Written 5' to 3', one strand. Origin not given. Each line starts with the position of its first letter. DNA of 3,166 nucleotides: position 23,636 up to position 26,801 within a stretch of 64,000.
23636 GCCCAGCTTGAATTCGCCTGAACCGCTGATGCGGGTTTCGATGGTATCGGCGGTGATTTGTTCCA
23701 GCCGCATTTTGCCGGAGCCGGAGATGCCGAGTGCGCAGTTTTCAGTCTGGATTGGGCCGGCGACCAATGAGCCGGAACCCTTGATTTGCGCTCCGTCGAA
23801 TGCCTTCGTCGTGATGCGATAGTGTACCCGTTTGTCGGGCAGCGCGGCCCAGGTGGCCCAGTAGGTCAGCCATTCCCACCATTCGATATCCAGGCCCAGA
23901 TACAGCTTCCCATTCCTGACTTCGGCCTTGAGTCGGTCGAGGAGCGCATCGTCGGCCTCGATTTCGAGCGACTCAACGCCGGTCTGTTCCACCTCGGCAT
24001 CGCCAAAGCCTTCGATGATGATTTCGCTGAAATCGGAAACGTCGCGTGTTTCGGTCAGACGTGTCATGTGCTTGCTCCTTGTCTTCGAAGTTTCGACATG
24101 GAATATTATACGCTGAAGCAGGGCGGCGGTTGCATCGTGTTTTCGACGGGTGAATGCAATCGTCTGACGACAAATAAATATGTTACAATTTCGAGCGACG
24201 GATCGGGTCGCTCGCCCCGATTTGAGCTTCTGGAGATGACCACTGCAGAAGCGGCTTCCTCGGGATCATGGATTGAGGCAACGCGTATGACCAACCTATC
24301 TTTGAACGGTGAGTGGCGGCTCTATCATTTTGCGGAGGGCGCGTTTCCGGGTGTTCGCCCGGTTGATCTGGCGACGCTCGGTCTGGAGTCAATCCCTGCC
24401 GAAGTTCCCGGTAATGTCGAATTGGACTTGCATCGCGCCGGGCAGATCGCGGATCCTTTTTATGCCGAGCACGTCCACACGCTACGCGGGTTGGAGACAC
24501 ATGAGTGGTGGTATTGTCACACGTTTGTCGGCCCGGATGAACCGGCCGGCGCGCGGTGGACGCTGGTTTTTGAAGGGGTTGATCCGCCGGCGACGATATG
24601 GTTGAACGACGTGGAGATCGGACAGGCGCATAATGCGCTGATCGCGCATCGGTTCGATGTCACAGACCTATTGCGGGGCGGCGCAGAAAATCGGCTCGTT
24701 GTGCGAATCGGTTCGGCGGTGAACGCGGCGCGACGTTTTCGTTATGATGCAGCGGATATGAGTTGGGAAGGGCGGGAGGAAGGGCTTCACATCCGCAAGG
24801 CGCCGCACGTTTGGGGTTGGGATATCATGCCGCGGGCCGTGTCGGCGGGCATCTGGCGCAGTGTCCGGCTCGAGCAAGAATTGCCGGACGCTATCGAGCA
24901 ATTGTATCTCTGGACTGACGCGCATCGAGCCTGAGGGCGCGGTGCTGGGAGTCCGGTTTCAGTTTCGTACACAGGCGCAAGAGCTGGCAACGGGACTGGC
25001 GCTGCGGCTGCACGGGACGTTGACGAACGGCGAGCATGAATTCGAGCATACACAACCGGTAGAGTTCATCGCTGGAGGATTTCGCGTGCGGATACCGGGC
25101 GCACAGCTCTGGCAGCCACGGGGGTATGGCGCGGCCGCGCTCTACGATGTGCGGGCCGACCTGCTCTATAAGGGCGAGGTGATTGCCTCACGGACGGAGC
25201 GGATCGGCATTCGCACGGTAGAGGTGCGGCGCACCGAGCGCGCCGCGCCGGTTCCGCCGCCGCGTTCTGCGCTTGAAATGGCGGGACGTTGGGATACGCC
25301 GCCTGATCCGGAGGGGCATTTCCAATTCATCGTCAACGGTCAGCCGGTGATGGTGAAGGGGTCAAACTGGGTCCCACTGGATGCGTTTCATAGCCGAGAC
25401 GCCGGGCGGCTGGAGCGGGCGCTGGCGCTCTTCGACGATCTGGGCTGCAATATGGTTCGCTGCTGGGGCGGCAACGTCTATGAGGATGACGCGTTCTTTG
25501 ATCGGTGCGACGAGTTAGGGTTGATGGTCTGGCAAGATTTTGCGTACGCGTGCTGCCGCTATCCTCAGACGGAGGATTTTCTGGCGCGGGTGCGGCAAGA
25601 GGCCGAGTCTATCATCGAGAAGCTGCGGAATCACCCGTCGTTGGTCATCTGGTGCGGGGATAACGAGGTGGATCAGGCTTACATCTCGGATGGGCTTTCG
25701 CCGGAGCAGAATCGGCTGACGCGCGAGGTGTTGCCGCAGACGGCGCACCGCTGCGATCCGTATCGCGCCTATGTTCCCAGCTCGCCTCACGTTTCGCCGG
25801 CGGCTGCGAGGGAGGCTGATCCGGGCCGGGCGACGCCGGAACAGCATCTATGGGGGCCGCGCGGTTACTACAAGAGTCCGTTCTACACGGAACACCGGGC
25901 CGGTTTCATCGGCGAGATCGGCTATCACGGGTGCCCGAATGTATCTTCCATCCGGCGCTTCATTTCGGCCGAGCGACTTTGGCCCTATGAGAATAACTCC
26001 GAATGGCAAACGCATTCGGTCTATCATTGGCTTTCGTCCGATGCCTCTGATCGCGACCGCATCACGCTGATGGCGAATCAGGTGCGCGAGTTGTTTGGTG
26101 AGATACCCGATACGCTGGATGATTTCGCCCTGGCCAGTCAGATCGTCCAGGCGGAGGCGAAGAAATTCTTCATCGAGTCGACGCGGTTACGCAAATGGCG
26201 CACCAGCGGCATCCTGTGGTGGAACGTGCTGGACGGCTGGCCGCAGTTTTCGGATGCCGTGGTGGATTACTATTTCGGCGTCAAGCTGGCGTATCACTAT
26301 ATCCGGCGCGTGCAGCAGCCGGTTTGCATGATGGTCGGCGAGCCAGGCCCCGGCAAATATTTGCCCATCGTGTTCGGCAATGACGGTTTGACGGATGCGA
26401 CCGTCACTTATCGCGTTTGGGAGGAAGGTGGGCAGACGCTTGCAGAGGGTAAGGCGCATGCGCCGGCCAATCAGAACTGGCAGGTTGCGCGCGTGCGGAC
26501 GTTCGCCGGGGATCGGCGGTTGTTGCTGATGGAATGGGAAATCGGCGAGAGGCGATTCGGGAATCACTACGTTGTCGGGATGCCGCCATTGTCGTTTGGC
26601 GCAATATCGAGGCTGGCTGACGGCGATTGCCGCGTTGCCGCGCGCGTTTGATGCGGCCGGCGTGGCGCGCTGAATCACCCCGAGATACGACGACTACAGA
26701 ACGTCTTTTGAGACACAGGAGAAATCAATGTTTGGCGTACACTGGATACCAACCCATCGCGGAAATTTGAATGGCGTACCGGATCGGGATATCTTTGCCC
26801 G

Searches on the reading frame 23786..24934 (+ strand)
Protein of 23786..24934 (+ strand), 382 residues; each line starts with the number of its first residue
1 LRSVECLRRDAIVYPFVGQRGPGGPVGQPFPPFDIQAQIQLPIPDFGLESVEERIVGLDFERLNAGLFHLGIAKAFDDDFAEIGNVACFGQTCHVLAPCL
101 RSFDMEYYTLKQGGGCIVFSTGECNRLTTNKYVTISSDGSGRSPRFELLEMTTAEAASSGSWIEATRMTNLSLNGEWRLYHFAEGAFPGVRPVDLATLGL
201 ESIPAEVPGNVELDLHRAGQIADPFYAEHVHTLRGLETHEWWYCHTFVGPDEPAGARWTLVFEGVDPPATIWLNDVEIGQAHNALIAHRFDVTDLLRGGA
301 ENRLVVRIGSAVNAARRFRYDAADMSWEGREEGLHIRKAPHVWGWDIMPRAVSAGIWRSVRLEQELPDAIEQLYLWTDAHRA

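Call 69: search_protein_families(library=pfam, proteins=[window:23786-24934:+], max_evalue=0.00001)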
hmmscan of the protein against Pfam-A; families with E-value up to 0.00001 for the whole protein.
window:23786-24934:+ (382 aa): 2 families
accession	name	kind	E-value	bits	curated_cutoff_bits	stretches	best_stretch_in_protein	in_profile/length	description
PF22666.2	Glyco_hydro_2_N2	-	6.5e-39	134.1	27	1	202-358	11-167/167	Glycosyl hydrolase 2 galactose-binding domain-like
PF02837.24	Glyco_hydro_2_N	-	3.1e-09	37.4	28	1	172-308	3-133/169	Glycosyl hydrolases family 2, sugar binding domain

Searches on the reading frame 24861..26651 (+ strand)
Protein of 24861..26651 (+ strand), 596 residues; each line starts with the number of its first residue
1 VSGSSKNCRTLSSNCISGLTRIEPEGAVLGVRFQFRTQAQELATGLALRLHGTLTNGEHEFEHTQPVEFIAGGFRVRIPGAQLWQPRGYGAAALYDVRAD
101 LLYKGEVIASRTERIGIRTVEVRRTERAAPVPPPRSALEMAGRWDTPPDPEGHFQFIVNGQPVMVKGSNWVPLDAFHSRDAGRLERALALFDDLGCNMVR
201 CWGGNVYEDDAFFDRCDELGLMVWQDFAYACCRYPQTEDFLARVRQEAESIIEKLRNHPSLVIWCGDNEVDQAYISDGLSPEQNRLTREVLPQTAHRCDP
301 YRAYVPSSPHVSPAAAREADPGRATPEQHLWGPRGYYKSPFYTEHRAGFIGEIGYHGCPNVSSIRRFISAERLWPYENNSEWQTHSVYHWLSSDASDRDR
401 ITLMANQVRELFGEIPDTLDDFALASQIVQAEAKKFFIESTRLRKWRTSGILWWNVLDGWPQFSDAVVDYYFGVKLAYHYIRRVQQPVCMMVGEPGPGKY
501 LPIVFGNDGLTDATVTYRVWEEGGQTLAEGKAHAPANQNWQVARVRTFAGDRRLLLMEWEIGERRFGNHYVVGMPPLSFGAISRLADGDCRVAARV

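Call 69: search_protein_families(library=pfam, proteins=[window:24861-26651:+], max_evalue=0.00001)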
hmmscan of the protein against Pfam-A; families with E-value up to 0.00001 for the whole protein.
window:24861-26651:+ (596 aa): 1 family
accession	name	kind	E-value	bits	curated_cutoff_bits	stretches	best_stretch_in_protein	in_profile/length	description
PF02836.23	Glyco_hydro_2_C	-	1.4e-06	28.1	21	1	155-272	7-138/302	Glycosyl hydrolases family 2, TIM barrel domain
